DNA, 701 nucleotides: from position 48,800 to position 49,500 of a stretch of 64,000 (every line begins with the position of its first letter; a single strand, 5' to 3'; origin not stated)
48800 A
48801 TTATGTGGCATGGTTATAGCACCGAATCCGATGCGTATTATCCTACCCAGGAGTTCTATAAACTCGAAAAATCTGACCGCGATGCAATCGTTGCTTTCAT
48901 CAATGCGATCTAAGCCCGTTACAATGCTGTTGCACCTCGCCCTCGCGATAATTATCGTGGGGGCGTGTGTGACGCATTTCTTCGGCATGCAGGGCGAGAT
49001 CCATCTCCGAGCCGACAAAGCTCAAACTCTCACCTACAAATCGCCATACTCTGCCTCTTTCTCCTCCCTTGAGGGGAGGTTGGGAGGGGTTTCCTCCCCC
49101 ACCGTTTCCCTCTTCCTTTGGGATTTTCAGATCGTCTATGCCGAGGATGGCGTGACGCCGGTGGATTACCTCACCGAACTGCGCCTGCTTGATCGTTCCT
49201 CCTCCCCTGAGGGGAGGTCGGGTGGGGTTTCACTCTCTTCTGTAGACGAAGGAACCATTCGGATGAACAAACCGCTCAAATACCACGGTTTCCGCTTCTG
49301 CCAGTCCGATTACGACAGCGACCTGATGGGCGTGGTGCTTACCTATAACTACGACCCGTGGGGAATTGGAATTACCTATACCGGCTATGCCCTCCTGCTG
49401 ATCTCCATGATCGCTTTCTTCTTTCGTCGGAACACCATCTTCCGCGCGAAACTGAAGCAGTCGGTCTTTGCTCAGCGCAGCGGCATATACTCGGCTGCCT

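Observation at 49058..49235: Two copies of a GC-rich palindromic element, same orientation and frame, inside the ccsA-like gene: a candidate in-frame miniature element family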

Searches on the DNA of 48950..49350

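Call 65: search_rna_families(source=window, start=48950, end=49350, threshold=evalue, max_evalue=10)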
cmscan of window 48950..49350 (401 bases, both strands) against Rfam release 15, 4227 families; matches with E-value up to 10: 9.
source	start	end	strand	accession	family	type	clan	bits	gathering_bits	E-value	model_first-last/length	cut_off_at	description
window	49053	49161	+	RF01761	wcaG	Cis-reg;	-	18.6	42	0.35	1-98/98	no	wcaG RNA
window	49057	49082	+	RF01328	CRISPR-DR17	Gene; CRISPR;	CL00014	17.8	42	1.3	1-25/25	no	CRISPR RNA direct repeat element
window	49196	49254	+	RF00681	mir-198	Gene; miRNA;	-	14.7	70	6.1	1-62/62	no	mir-198 microRNA precursor family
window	49071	49114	+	RF03778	mir-483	Gene; miRNA;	-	14.5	60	6.1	1-75/75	no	mir-483 microRNA precursor family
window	49052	49130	+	RF02837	anti-hemB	Gene; sRNA;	-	14.2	49.5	0.9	1-81/81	no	Burkholderia RNA 7 (anti-hemB)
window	49071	49120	+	RF04023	MIR1314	Gene; miRNA;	-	14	108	6.6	1-104/104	no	MIR1314 microRNA precursor family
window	49043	49128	+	RF02344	ar14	Gene; sRNA;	-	13.3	58.8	3.3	1-123/123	no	Alphaproteobacterial ar14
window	49061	49078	+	RF02977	THF-II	Cis-reg;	-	13.2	41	8.2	13-30/39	no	THF-II riboswitch (folE RNA)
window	49167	49220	-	RF01762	whalefall-1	Gene; sRNA;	-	10.8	37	7.6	1-56/56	no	Whalefall-1 RNA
